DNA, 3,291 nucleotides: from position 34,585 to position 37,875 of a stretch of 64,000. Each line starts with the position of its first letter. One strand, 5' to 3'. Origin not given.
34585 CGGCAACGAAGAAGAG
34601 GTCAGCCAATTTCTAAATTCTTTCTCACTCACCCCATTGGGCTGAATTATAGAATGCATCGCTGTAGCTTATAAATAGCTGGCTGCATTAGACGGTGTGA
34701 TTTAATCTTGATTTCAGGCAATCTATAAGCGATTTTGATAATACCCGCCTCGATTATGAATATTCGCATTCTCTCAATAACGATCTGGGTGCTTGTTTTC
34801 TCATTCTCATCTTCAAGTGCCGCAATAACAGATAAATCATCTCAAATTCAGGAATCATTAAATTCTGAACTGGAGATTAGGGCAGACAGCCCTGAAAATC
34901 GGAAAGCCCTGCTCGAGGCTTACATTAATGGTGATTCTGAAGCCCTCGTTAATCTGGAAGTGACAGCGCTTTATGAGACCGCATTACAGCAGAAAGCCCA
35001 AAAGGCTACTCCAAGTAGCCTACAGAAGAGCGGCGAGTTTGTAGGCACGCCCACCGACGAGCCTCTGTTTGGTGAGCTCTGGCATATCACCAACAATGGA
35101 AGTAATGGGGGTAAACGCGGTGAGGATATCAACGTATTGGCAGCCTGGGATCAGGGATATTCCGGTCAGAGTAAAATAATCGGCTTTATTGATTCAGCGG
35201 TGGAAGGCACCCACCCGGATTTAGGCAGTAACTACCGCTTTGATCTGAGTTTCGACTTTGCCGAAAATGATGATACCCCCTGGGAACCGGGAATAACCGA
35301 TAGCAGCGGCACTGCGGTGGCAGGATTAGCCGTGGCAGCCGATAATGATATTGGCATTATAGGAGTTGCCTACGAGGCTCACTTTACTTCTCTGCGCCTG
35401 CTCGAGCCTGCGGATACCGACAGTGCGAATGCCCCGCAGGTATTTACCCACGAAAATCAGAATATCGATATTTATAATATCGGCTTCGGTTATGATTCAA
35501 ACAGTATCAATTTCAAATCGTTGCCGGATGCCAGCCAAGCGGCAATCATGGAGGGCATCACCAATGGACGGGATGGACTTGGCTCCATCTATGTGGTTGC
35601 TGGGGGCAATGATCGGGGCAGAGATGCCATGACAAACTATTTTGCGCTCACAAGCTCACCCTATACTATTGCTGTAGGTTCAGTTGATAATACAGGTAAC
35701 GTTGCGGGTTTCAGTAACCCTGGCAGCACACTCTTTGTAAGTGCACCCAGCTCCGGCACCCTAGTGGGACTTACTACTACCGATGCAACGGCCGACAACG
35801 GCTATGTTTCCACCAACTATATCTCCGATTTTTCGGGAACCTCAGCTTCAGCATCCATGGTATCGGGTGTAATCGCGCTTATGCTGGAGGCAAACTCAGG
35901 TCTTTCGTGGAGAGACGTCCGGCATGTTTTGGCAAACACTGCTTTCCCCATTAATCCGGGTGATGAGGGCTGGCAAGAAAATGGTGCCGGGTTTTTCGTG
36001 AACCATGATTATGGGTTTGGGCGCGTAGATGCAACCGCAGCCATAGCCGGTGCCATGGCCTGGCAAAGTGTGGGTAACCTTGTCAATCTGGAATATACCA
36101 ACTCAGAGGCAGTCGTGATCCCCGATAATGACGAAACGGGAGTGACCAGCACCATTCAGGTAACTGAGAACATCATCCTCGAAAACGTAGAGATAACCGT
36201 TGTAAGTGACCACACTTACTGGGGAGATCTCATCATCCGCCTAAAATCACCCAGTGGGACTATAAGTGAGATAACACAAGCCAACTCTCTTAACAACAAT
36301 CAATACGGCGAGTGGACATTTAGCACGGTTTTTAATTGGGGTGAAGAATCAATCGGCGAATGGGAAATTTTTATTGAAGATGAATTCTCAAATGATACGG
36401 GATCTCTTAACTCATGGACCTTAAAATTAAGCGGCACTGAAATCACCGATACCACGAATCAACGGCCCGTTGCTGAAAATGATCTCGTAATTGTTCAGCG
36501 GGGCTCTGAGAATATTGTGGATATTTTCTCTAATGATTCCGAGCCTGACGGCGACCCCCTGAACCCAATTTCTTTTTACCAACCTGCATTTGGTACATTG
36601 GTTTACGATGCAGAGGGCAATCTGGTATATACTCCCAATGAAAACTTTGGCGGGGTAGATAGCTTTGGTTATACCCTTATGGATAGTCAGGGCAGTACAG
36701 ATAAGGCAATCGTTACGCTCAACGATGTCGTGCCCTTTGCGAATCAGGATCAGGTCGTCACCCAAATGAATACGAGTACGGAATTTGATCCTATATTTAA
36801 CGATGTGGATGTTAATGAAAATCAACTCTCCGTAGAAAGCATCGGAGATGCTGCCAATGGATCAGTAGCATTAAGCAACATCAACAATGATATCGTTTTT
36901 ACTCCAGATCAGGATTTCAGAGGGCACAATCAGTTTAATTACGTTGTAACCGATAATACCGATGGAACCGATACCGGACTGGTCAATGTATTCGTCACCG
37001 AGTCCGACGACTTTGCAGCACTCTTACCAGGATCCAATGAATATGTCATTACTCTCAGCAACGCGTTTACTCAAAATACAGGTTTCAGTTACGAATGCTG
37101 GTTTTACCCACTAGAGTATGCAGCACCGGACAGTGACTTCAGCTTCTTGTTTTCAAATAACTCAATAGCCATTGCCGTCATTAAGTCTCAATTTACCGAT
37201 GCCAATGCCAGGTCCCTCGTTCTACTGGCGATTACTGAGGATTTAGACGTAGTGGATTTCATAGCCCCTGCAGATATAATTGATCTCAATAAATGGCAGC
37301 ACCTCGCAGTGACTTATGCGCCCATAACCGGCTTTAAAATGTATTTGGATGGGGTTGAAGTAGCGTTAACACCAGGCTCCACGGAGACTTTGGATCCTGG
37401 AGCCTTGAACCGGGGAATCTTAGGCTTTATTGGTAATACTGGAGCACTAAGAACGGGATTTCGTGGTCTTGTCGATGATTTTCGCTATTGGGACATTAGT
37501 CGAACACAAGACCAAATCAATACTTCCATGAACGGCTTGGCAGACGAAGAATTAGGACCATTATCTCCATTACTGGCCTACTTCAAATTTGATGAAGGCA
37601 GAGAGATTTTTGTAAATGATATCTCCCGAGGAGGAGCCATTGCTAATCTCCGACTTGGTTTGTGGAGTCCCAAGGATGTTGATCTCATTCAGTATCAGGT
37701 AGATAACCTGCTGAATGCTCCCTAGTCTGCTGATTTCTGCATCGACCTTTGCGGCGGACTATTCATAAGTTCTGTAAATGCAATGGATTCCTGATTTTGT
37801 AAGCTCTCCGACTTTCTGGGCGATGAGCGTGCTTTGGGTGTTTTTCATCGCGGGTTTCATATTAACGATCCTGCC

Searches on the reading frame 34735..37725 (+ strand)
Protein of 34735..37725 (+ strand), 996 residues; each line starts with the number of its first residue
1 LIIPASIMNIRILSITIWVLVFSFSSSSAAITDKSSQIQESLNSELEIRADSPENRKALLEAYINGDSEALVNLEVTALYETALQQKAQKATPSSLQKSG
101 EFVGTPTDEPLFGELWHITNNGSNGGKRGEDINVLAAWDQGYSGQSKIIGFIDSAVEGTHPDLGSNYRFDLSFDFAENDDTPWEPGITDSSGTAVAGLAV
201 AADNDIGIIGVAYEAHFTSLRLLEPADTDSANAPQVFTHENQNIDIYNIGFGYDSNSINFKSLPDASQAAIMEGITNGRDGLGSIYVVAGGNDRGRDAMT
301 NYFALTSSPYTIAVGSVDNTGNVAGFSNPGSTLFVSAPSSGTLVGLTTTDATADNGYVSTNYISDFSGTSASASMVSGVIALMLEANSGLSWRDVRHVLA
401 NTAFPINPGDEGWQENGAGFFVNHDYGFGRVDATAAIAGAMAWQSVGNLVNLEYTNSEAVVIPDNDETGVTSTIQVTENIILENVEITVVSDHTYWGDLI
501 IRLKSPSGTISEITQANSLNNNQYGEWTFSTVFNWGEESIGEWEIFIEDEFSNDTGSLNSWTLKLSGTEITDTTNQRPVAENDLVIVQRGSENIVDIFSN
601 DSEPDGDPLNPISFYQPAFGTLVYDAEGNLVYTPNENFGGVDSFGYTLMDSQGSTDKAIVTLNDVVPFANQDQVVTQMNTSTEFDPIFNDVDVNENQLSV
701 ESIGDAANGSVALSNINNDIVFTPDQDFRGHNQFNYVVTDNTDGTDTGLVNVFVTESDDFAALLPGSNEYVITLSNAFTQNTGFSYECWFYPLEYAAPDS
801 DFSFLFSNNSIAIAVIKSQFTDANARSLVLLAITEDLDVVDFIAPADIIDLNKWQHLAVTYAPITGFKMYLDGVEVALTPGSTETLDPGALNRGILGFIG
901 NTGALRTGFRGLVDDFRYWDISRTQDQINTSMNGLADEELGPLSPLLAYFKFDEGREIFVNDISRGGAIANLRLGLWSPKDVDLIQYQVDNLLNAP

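Call 84: search_protein_families(library=pfam, proteins=[window:34735-37725:+], max_evalue=0.00001)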
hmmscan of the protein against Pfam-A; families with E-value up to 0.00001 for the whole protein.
window:34735-37725:+ (996 aa): 5 families
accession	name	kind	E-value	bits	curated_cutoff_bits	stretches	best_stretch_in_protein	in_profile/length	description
PF00082.27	Peptidase_S8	-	5.2e-36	124.9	21.8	1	147-429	4-288/288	Subtilase family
PF17963.7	Big_9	-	2.3e-29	102.5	23.6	2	575-663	1-89/89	Bacterial Ig domain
PF01483.27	P_proprotein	-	3.9e-20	72.2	21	1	482-565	1-86/86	Proprotein convertase P-domain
PF17892.7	Cadherin_5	-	4.4e-20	71.8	26.5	2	575-662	2-95/98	Cadherin-like domain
PF13385.13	Laminin_G_3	-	1.1e-17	65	27.6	1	766-929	2-151/151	Concanavalin A-like lectin/glucanases superfamily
